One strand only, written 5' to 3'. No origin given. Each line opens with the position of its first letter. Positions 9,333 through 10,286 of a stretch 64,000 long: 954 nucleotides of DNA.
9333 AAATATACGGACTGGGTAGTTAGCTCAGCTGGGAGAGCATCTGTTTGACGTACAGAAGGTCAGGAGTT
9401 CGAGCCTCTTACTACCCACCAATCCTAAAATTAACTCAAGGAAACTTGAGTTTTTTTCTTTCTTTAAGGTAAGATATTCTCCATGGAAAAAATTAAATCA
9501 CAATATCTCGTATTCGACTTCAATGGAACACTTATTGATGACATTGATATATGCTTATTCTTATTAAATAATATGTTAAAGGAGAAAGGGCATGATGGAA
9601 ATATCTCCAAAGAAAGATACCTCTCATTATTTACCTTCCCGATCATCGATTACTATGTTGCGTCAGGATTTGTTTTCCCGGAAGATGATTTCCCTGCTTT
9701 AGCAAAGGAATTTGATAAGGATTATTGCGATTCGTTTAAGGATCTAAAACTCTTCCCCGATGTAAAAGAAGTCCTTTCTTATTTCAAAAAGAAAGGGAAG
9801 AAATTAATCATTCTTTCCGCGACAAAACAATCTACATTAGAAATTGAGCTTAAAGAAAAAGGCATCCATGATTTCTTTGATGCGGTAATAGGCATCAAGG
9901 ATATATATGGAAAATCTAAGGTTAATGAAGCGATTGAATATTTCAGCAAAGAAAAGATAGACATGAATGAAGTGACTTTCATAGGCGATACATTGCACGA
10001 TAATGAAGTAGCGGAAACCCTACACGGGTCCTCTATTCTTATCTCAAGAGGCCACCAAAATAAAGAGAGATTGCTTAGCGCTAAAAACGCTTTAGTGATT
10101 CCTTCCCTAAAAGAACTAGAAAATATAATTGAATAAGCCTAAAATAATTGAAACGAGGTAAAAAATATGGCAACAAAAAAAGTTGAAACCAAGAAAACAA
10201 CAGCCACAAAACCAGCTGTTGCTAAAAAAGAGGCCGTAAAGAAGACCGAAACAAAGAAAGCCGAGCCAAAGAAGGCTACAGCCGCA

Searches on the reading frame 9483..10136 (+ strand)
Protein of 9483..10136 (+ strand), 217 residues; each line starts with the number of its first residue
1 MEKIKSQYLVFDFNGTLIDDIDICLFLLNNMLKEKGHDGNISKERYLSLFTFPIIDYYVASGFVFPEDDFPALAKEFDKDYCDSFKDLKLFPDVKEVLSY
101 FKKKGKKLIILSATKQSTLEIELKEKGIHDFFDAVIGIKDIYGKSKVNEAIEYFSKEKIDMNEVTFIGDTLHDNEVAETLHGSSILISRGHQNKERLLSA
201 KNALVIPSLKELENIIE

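Call 46: search_protein_families(library=pfam, proteins=[window:9483-10136:+], max_evalue=0.001)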
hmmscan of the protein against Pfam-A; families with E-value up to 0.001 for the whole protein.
window:9483-10136:+ (217 aa): 5 families
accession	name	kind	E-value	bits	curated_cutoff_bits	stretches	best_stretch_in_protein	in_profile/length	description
PF13419.12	HAD_2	-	1.1e-22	81.5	23.8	1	10-179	2-170/178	Haloacid dehalogenase-like hydrolase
PF00702.32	Hydrolase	-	5.1e-13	50.3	26.4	1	9-173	4-183/191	haloacid dehalogenase-like hydrolase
PF12710.13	HAD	-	1.6e-09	38.9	27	1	9-177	1-188/189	haloacid dehalogenase-like hydrolase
PF12689.13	Acid_PPase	-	8.8e-05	22.9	27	1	86-194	42-157/169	Acid Phosphatase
PF13242.12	Hydrolase_like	-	0.00012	22.3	22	1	158-212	18-75/75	HAD-hyrolase-like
